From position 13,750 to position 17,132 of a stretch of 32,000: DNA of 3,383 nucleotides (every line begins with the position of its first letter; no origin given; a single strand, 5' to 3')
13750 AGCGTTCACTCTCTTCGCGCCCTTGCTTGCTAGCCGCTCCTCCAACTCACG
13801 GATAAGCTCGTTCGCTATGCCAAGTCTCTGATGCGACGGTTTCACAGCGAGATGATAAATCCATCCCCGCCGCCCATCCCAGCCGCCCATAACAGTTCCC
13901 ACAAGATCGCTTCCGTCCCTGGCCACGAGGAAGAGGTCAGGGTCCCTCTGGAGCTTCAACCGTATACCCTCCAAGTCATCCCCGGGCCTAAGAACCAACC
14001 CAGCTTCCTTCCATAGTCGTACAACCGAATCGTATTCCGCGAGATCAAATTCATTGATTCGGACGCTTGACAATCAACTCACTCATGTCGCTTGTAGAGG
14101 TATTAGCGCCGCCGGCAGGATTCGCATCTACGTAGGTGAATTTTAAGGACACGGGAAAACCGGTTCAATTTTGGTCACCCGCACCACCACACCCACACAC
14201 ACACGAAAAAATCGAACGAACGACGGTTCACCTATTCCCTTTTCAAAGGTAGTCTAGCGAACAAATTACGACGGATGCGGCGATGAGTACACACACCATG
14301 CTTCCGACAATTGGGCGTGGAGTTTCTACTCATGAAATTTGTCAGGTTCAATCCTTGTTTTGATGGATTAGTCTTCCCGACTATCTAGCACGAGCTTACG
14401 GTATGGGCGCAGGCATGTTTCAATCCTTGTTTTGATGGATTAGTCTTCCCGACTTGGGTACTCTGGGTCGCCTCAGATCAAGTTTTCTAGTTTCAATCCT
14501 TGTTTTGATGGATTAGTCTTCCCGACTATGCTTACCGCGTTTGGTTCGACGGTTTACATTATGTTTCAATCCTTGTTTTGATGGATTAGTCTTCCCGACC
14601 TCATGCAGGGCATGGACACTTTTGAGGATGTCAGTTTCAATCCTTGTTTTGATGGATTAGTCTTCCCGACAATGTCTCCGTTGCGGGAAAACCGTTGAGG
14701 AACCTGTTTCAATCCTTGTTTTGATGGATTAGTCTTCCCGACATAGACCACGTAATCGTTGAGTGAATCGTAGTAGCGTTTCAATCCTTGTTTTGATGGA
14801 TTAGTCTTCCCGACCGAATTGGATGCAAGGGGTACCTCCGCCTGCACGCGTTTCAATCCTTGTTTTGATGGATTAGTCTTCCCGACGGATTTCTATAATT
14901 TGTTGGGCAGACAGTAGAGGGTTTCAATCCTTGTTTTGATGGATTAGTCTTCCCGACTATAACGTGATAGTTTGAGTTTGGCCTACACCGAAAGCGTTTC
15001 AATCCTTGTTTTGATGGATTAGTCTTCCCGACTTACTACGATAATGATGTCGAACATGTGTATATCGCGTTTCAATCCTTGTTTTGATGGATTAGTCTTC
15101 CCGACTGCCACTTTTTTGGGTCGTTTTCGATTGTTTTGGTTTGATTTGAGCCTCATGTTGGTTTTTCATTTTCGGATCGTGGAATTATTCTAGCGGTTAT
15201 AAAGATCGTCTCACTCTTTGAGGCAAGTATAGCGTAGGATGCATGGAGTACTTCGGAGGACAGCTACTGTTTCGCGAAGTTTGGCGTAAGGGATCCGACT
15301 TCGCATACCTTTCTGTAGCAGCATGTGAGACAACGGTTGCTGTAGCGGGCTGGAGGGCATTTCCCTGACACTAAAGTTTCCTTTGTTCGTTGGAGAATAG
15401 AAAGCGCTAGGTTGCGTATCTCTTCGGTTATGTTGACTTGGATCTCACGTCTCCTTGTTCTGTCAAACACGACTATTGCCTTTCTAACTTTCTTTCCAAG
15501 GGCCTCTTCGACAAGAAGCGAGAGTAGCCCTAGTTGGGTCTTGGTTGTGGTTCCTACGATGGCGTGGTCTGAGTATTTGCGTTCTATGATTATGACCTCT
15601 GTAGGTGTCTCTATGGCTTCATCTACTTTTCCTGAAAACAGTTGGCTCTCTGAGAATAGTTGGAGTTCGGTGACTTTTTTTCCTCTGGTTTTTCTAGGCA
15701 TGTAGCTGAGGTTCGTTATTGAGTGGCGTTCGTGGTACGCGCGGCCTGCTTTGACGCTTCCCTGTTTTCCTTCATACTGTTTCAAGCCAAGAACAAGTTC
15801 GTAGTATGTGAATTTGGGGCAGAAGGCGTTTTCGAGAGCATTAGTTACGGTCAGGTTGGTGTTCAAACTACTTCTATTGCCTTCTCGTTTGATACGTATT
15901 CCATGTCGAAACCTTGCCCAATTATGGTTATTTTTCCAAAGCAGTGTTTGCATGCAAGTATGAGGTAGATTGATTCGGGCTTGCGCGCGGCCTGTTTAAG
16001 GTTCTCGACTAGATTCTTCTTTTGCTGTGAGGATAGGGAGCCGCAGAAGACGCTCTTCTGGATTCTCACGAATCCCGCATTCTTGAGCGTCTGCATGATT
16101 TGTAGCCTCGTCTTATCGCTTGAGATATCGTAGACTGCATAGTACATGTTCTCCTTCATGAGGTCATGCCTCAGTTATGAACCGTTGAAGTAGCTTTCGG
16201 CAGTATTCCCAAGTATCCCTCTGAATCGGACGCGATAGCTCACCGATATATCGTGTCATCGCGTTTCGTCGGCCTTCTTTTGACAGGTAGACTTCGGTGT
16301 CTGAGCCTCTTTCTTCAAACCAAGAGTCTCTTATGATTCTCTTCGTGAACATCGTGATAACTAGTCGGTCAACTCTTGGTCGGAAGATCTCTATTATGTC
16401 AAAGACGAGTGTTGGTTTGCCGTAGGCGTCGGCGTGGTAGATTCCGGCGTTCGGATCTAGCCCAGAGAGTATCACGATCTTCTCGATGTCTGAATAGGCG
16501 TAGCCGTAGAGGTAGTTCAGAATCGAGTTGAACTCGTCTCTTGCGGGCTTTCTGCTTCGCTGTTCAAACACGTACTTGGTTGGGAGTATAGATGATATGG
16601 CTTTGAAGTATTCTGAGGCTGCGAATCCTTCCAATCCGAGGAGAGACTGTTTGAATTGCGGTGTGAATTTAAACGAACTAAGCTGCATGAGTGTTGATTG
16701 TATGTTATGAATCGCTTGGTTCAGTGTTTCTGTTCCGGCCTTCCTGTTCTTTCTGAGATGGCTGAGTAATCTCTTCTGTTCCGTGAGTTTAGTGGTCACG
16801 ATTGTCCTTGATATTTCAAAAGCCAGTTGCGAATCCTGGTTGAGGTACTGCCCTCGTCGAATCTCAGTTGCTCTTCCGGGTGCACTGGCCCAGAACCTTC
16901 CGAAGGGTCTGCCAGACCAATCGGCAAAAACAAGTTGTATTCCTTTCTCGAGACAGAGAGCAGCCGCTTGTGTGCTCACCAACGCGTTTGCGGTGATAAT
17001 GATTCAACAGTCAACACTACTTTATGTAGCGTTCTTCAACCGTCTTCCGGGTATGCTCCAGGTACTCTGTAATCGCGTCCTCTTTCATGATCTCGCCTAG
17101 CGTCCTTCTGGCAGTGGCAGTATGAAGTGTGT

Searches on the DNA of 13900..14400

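Call 75: search_rna_families(source=window, start=13900, end=14400, threshold=evalue, max_evalue=10, show_alignments=1)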
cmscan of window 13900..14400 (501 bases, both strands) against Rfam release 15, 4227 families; matches with E-value up to 10: 3.
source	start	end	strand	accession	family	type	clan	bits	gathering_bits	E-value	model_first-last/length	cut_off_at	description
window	14345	14381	-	RF01320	CRISPR-DR7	Gene; CRISPR;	CL00015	35.5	37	1.9e-05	1-37/37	no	CRISPR RNA direct repeat element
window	14319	14383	-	RF03081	DUF805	Cis-reg;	CL00115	17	51.1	1.7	1-68/68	no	DUF805 RNA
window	14199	14259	-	RF02051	STnc450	Gene; sRNA;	-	16.4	37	0.75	1-57/57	no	Enterobacterial sRNA STnc450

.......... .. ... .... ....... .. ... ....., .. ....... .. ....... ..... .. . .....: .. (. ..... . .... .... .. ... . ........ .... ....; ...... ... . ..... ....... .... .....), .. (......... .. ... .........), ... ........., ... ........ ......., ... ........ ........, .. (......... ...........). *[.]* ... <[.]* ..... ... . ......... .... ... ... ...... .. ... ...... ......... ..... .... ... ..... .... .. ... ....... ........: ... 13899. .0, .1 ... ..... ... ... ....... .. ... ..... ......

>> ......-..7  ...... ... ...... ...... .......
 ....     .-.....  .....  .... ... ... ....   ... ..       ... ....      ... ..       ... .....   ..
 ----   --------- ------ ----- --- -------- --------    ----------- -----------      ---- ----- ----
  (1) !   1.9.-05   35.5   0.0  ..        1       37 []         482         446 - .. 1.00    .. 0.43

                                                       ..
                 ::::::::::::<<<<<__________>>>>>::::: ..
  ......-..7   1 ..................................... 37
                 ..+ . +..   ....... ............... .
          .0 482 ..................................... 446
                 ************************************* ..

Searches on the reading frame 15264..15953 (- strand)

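Call 70: search_protein_families(library=pfam, proteins=[window:15264-15953:-], max_evalue=0.001)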
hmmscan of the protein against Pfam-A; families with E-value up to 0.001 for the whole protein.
window:15264-15953:- (229 aa): 2 families
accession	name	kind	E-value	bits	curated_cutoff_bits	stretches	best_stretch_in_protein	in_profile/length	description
PF01930.23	Cas_Cas4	-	1.6e-11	45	22.7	1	45-217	11-158/160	Domain of unknown function DUF83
PF12705.13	PDDEXK_1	-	2.4e-05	24.8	22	1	79-218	97-247/247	PD-(D/E)XK nuclease superfamily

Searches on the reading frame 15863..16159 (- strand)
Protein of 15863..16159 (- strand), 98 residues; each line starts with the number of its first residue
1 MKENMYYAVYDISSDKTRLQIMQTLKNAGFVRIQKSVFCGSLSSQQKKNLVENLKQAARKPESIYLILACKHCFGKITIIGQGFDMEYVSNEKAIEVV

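Call 70: search_protein_families(library=pfam, proteins=[window:15863-16159:-], max_evalue=0.001)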
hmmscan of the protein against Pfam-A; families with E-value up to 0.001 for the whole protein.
window:15863-16159:- (98 aa): 1 family
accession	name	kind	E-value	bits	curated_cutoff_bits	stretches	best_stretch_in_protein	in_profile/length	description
PF09827.14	CRISPR_Cas2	-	6.8e-15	55.5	23.8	1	5-77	2-74/74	CRISPR associated protein Cas2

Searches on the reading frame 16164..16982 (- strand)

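Call 70: search_protein_families(library=pfam, proteins=[window:16164-16982:-], max_evalue=0.001)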
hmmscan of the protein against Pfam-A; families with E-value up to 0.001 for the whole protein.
window:16164-16982:- (272 aa): 1 family
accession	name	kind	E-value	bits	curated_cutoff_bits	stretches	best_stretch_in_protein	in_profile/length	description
PF01867.21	Cas_Cas1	-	2.2e-64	217.8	22.3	1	2-245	45-281/283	CRISPR associated protein Cas1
